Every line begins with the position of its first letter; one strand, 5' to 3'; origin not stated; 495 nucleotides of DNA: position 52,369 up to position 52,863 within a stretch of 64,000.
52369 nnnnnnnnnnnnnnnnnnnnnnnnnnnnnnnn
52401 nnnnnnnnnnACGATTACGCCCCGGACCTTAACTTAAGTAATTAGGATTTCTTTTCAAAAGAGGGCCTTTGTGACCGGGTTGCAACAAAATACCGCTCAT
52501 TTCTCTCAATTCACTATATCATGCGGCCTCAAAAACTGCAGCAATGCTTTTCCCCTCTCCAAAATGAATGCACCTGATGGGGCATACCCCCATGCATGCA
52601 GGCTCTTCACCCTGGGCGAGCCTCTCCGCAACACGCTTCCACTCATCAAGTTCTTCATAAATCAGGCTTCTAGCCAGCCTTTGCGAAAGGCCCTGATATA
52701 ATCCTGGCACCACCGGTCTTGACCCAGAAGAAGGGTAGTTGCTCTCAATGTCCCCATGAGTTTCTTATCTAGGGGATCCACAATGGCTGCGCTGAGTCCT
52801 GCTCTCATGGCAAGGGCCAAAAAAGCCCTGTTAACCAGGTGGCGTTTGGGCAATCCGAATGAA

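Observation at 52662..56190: Three-component corrinoid methyltransferase system (O-demethylase-like) under a MarR regulator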

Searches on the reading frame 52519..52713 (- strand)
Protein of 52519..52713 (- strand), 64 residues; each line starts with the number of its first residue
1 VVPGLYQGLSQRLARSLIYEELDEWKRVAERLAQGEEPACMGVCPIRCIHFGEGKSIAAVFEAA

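Call 3: search_protein_families(library=pfam, proteins=[window:52519-52713:-])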
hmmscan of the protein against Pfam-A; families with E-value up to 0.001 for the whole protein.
window:52519-52713:- (64 aa): 0 families

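Call 4: search_protein_families(library=ncbifam, proteins=[window:52519-52713:-], max_evalue=0.01)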
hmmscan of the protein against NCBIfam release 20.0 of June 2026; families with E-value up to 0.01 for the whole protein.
window:52519-52713:- (64 aa): 6 families
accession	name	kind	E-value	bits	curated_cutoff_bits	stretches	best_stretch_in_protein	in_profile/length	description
TIGR01582.1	FDH-beta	equivalog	0.00026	20.2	334.7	1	29-55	157-183/283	formate dehydrogenase subunit beta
NF008134.0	PRK10882.1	equivalog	0.0007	18.7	263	1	28-58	182-212/329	hydrogenase 2 operon protein HybA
TIGR02951.1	DMSO_dmsB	equivalog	0.0024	17.9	214.1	1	27-53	126-152/161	DMSO/selenate family reductase complex B subunit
NF007382.0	PRK09898.1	equivalog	0.0028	17.2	213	1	27-58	118-149/208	ferredoxin-like protein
NF033683.1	di_4Fe-4S_YfhL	equivalog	0.0045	17.3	86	1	26-51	36-62/80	YfhL family 4Fe-4S dicluster ferredoxin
NF038355.1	FDH3_beta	equivalog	0.0092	16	240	1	27-62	137-172/180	formate dehydrogenase FDH3 subunit beta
